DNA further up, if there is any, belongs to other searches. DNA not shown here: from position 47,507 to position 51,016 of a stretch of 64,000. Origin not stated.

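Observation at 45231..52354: Minimal type II-C CRISPR-Cas cassette bracketed by a ~97-bp duplication of the moeA 3' end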

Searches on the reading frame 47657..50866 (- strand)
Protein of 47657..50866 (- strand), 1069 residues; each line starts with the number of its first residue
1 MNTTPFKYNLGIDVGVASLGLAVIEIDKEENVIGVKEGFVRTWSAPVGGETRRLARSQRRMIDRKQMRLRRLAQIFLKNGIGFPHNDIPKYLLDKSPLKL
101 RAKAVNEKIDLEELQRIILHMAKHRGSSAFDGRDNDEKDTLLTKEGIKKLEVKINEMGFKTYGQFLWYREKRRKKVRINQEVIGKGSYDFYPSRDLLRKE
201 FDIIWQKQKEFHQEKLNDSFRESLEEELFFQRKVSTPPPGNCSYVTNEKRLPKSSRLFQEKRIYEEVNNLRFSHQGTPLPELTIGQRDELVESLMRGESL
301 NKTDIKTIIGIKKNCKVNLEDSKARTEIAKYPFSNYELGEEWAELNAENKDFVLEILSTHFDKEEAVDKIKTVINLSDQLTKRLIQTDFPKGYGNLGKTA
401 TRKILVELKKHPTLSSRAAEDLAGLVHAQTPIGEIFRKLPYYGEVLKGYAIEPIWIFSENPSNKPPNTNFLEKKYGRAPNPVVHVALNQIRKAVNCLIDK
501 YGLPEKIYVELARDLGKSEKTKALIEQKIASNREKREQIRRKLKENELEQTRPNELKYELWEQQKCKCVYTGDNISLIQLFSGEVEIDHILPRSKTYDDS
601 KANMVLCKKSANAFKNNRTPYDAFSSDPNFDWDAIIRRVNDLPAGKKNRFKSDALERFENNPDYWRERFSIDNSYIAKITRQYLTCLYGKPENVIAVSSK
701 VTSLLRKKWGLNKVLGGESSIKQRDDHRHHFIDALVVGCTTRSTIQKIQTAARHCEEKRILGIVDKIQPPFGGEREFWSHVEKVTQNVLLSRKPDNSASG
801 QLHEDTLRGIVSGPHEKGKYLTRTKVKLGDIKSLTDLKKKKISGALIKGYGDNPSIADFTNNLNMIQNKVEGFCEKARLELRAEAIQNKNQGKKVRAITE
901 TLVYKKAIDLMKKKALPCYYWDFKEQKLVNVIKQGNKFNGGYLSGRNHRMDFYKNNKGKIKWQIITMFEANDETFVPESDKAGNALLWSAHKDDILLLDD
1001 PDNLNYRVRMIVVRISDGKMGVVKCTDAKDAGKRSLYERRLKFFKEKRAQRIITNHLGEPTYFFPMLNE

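Call 7: search_protein_families(library=pfam, proteins=[window:47657-50866:-])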
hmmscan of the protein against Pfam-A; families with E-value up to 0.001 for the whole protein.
window:47657-50866:- (1069 aa): 3 families
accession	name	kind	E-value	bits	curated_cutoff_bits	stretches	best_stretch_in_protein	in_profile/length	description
PF13395.12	HNH_4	-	5e-20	71.7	22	1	568-621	1-54/54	HNH endonuclease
PF18541.7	RuvC_III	-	4e-14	53.5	26.2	1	667-762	8-130/179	RuvC endonuclease subdomain 3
PF18470.6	Cas9_a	-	2.2e-06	27.9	26.9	1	240-313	8-84/221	Cas9 alpha-helical lobe domain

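Call 16: find_homologous_proteins(query=window:47657-50866:-, max_evalue=1e-20)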
Query window:47657-50866:- (1069 aa): 156 proteins with E <= 1e-20 among 8000 candidates; the best 120 are listed.
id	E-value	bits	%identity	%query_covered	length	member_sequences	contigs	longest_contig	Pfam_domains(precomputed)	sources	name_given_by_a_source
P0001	0.0e+0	2309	95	100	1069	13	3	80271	PF13395.13,PF18470.7,PF18541.8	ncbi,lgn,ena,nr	ncbi:MAG: type II CRISPR RNA-guided endonuclease Cas9 [Rhodobacteraceae bacterium]|nr:type II CRISPR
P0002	0.0e+0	2081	85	100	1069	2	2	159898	PF13395.13,PF18470.7,PF18541.8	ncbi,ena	-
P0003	0.0e+0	1652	87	78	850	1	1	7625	PF13395.13,PF18541.8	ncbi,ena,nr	ncbi:MAG: type II CRISPR RNA-guided endonuclease Cas9 [Rhodobacteraceae bacterium]|nr:type II CRISPR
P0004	0.0e+0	1416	60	100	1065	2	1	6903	PF13395.13,PF18541.8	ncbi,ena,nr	ncbi:MAG: type II CRISPR RNA-guided endonuclease Cas9 [Gammaproteobacteria bacterium]|nr:type II CRI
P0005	0.0e+0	1393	59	100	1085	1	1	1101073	PF13395.13,PF18541.8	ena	-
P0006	0.0e+0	1159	51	100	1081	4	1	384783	PF13395.13,PF18541.8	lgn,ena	-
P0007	0.0e+0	1058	47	99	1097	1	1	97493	PF13395.13,PF18470.7,PF18541.8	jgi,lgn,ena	-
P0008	0.0e+0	1051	46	99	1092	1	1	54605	PF13395.13,PF18470.7,PF18541.8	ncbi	-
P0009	0.0e+0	1050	46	100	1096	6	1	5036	PF13395.13,PF18541.8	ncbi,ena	-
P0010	0.0e+0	1048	46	99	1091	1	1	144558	PF13395.13,PF18541.8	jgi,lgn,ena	-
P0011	0.0e+0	1047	46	99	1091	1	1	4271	PF13395.13,PF18541.8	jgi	-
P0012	0.0e+0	1045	45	100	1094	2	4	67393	PF13395.13,PF18541.8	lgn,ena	-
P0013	0.0e+0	1037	45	100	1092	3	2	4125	PF13395.13,PF18541.8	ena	-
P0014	0.0e+0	1034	46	99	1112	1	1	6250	PF13395.13,PF18541.8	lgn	-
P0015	0.0e+0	1028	45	100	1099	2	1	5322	PF13395.13,PF18541.8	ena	-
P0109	1.3e-80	290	29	78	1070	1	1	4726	PF13395.13,PF18470.7,PF18541.8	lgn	-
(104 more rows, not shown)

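Call 17: find_encoding_contigs(protein=P0001, flank=10000, max_places=6)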
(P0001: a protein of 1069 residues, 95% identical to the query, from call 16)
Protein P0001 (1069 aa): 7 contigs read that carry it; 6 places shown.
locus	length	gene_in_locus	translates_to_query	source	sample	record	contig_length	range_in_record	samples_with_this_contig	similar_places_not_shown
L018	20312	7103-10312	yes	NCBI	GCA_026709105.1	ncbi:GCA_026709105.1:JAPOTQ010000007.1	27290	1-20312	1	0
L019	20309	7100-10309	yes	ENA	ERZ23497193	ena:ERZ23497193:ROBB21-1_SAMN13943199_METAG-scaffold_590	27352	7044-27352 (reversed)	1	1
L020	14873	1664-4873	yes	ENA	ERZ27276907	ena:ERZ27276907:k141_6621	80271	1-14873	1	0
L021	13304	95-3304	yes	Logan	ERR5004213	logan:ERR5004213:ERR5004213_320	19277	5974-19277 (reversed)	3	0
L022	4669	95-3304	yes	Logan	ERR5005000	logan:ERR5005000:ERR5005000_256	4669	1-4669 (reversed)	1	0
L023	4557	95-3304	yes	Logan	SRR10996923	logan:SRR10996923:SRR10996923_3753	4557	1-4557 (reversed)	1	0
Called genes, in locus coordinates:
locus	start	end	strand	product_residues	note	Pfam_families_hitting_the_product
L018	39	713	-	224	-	PF00702:Hydrolase, PF13419:HAD_2, PF13242:Hydrolase_like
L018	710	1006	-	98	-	PF12096:DUF3572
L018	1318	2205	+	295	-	PF02634:FdhD-NarQ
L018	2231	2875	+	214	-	PF12804:NTP_transf_3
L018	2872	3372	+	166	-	PF03205:MobB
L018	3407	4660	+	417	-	PF03453:MoeA_N, PF00994:MoCF_biosynth, PF03454:MoeA_C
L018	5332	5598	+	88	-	-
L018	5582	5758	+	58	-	-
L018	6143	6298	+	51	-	-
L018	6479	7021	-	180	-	-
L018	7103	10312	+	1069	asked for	PF18470:Cas9_a (weak), PF13395:HNH_4, PF18541:RuvC_III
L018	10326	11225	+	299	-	PF01867:Cas_Cas1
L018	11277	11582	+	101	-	PF09827:CRISPR_Cas2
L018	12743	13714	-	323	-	-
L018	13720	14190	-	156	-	PF03449:GreA_GreB_N, PF01272:GreA_GreB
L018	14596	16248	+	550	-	PF00890:FAD_binding_2, PF01266:DAO (weak), PF01946:Thi4, PF03486:HI0933_like (weak), PF05834:Lycopene_cycl (weak), PF07992:Pyr_redox_2 (weak), PF21162:ETFQO_UQ-bd, PF05187:Fer4_ETF_QO, +2 more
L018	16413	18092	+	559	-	PF12895:ANAPC3 (faint), PF13428:TPR_14 (faint), PF07719:TPR_2 (faint), PF09976:TPR_21 (faint), PF13174:TPR_6 (faint), PF13432:TPR_16 (faint), PF14559:TPR_19 (faint), PF00515:TPR_1 (weak), +7 more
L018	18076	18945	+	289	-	PF00288:GHMP_kinases_N, PF08544:GHMP_kinases_C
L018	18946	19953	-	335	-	PF00348:polyprenyl_synt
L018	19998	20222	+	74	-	PF09413:DUF2007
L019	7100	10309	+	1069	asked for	PF18470:Cas9_a (weak), PF13395:HNH_4, PF18541:RuvC_III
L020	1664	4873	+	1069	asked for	PF18470:Cas9_a (weak), PF13395:HNH_4, PF18541:RuvC_III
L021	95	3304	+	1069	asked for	PF18470:Cas9_a (weak), PF13395:HNH_4, PF18541:RuvC_III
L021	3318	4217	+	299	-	PF01867:Cas_Cas1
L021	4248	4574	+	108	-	PF09827:CRISPR_Cas2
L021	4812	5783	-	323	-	-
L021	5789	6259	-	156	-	PF03449:GreA_GreB_N, PF01272:GreA_GreB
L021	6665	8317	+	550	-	PF00890:FAD_binding_2, PF01266:DAO (weak), PF01946:Thi4, PF03486:HI0933_like (weak), PF05834:Lycopene_cycl (weak), PF07992:Pyr_redox_2 (weak), PF21162:ETFQO_UQ-bd, PF05187:Fer4_ETF_QO, +2 more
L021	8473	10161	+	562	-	PF13428:TPR_14 (faint), PF07719:TPR_2 (faint), PF09976:TPR_21 (faint), PF12895:ANAPC3 (faint), PF13174:TPR_6 (faint), PF13432:TPR_16 (faint), PF14559:TPR_19 (faint), PF00515:TPR_1 (weak), +7 more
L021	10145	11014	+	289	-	PF00288:GHMP_kinases_N, PF08544:GHMP_kinases_C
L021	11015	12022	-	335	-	PF00348:polyprenyl_synt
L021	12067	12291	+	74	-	PF09413:DUF2007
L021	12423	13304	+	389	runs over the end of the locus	PF12358:DUF3644, PF18740:EC042_2821 (faint)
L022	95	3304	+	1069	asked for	PF18470:Cas9_a (weak), PF13395:HNH_4, PF18541:RuvC_III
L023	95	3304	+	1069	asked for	PF18470:Cas9_a (weak), PF13395:HNH_4, PF18541:RuvC_III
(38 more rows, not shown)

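Call 18: find_encoding_contigs(protein=P0002, flank=10000, max_places=6)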
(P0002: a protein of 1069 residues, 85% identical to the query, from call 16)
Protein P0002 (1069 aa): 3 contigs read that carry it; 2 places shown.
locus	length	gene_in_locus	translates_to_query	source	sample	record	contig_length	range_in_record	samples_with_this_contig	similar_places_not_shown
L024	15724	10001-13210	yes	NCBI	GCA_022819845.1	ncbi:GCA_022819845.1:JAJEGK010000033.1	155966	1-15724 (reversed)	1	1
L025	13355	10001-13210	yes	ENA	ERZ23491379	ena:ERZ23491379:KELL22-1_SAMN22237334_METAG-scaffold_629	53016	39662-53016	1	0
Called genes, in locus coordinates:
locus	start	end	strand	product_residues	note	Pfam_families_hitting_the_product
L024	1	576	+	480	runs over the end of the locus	PF02881:SRP54_N, PF00448:SRP54, PF01656:CbiA (weak), PF02978:SRP_SPB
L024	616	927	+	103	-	PF01817:CM_2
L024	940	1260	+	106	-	PF00886:Ribosomal_S16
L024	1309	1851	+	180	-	PF01782:RimM, PF05239:PRC, PF24986:PRC_RimM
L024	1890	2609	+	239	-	PF01746:tRNA_m1G_MT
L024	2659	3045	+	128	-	PF01245:Ribosomal_L19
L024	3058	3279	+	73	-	PF01197:Ribosomal_L31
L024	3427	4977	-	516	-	PF06253:MTTB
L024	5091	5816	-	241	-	PF00702:Hydrolase, PF13419:HAD_2, PF13242:Hydrolase_like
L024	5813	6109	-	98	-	PF12096:DUF3572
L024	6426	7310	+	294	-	PF02634:FdhD-NarQ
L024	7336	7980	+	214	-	PF12804:NTP_transf_3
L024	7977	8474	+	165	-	PF03205:MobB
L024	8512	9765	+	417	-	PF03453:MoeA_N, PF00994:MoCF_biosynth, PF03454:MoeA_C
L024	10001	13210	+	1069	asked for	PF18470:Cas9_a (faint), PF13395:HNH_4, PF18541:RuvC_III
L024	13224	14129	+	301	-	PF01867:Cas_Cas1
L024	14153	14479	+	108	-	PF09827:CRISPR_Cas2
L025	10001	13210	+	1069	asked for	PF18470:Cas9_a (faint), PF13395:HNH_4, PF18541:RuvC_III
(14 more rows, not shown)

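Call 42: list_cluster_members(proteins=[P0003, P0002, P0001, P0121])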
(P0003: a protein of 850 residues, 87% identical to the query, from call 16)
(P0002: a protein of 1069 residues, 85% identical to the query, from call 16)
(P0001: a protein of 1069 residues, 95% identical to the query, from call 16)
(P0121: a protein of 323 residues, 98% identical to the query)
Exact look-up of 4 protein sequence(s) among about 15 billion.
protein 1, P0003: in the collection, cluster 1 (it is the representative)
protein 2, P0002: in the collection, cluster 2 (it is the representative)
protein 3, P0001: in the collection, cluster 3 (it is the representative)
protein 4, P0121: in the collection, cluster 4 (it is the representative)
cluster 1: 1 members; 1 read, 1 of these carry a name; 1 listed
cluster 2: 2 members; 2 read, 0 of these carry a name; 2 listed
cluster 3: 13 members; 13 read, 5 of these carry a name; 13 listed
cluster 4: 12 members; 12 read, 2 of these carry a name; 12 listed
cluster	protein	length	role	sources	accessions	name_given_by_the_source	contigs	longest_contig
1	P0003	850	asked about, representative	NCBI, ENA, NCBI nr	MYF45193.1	MAG: type II CRISPR RNA-guided endonuclease Cas9 [Rhodobacteraceae bacterium] | type II CRISPR RNA-guided endonuclease Cas9 [Paracoccaceae bacterium]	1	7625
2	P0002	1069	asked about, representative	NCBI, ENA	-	-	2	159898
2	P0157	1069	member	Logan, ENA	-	-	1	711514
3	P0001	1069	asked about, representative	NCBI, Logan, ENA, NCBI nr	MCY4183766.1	MAG: type II CRISPR RNA-guided endonuclease Cas9 [Rhodobacteraceae bacterium] | type II CRISPR RNA-guided endonuclease Cas9 [Paracoccaceae bacterium]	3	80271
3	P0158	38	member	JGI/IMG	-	hypothetical protein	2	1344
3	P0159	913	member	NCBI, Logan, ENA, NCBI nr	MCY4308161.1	MAG: type II CRISPR RNA-guided endonuclease Cas9 [Rhodobacteraceae bacterium] | type II CRISPR RNA-guided endonuclease Cas9 [Paracoccaceae bacterium]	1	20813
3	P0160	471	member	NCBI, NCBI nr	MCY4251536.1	MAG: hypothetical protein OXC82_14025, partial [Rhodobacteraceae bacterium] | hypothetical protein [Paracoccaceae bacterium]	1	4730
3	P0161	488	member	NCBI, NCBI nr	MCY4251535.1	MAG: hypothetical protein OXC82_14020, partial [Rhodobacteraceae bacterium] | hypothetical protein [Paracoccaceae bacterium]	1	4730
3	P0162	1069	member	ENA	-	-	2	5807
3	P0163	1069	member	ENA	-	-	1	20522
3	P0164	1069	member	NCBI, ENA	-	-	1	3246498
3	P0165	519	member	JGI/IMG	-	-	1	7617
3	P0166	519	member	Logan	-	-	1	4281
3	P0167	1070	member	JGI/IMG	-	-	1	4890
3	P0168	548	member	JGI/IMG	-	-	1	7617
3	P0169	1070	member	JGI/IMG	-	-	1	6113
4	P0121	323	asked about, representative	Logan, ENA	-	-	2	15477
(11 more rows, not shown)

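Call 43: find_encoding_contigs(protein=P0157, flank=10000, max_places=3)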
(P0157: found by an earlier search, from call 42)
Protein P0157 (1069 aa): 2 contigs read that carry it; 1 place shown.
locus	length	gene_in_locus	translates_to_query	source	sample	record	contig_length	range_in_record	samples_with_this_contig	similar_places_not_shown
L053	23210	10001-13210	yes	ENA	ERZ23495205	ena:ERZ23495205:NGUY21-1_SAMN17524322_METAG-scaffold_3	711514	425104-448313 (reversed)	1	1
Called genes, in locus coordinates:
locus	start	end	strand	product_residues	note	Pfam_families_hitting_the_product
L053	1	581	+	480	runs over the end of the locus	PF02881:SRP54_N, PF00448:SRP54, PF01656:CbiA (weak), PF02978:SRP_SPB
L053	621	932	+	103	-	PF01817:CM_2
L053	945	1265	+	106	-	PF00886:Ribosomal_S16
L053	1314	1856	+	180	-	PF01782:RimM, PF05239:PRC, PF24986:PRC_RimM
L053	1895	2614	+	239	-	PF01746:tRNA_m1G_MT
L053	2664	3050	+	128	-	PF01245:Ribosomal_L19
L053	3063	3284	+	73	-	PF01197:Ribosomal_L31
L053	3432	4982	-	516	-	PF06253:MTTB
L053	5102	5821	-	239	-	PF00702:Hydrolase, PF13419:HAD_2, PF13242:Hydrolase_like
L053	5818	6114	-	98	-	PF12096:DUF3572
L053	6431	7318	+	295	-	PF02634:FdhD-NarQ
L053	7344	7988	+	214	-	PF12804:NTP_transf_3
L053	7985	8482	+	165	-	PF03205:MobB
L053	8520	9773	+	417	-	PF03453:MoeA_N, PF00994:MoCF_biosynth, PF03454:MoeA_C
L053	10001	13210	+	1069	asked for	PF18470:Cas9_a (faint), PF13395:HNH_4, PF18541:RuvC_III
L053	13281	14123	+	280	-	PF01867:Cas_Cas1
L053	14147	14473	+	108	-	PF09827:CRISPR_Cas2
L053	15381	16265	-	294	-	-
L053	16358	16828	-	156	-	PF03449:GreA_GreB_N, PF01272:GreA_GreB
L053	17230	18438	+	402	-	PF13433:Peripla_BP_5 (weak), PF13458:Peripla_BP_6, PF01094:ANF_receptor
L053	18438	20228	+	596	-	-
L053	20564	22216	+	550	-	PF00890:FAD_binding_2 (weak), PF01266:DAO (weak), PF01946:Thi4, PF03486:HI0933_like (weak), PF05834:Lycopene_cycl (weak), PF07992:Pyr_redox_2 (weak), PF21162:ETFQO_UQ-bd, PF05187:Fer4_ETF_QO, +2 more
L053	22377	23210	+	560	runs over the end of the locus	PF09976:TPR_21 (faint), PF12895:ANAPC3 (faint), PF13174:TPR_6 (faint), PF13428:TPR_14 (faint), PF13431:TPR_17 (faint), PF13432:TPR_16 (faint), PF13374:TPR_10 (faint), PF00515:TPR_1 (weak), +8 more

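Call 49: search_solved_structures(query=window:47657-50866:-, max_evalue=1e-10)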
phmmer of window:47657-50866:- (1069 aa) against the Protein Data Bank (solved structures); distinct sequences matched with E-value up to 1e-10: 39.
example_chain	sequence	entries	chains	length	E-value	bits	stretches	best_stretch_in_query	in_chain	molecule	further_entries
8ja0_A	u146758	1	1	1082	8.8e-66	225.6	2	479-760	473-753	CRISPR-associated endonuclease Cas9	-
6kc8_A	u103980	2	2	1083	8.8e-66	225.6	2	479-760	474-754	CRISPR-associated endonuclease Cas9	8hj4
6jdq_A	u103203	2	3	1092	9.2e-66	225.6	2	479-760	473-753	CRISPR-associated endonuclease Cas9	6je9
6je3_A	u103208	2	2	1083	3e-65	223.9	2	479-759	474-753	CRISPR-associated endonuclease Cas9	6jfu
6jdv_A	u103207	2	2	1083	2e-64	221.1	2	479-760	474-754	CRISPR-associated endonuclease Cas9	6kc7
6je4_A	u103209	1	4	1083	2.2e-63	217.7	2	479-760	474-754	CRISPR-associated endonuclease Cas9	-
9ar4_A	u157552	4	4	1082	2e-58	201.3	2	476-785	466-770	CRISPR-associated endonuclease Cas9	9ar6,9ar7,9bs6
8jtj_A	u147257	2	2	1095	4.1e-57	196.9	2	473-780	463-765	CRISPR-associated endonuclease Cas9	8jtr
8uza_A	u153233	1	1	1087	4.8e-56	193.4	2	473-780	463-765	CRISPR-associated endonuclease Cas9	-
8uzb_A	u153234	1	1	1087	4.6e-55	190.1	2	468-780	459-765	CRISPR-associated endonuclease Cas9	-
8hnt_A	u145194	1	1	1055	1.4e-50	175.3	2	467-751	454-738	CRISPR-associated endonuclease Cas9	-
8hnw_A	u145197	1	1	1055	3.3e-49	170.8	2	467-751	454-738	CRISPR-associated endonuclease Cas9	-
8hnv_A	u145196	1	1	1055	3.5e-48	167.4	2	467-751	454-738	CRISPR-associated endonuclease Cas9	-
21dz_A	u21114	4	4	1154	3.9e-41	144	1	476-749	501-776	CRISPR-associated endonuclease Cas9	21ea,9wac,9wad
6rj9_C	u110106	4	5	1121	2e-36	128.4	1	10-749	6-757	CRISPR-associated endonuclease Cas9 1 | Streptococcus Thermophilus 1 Cas9 | Cas 9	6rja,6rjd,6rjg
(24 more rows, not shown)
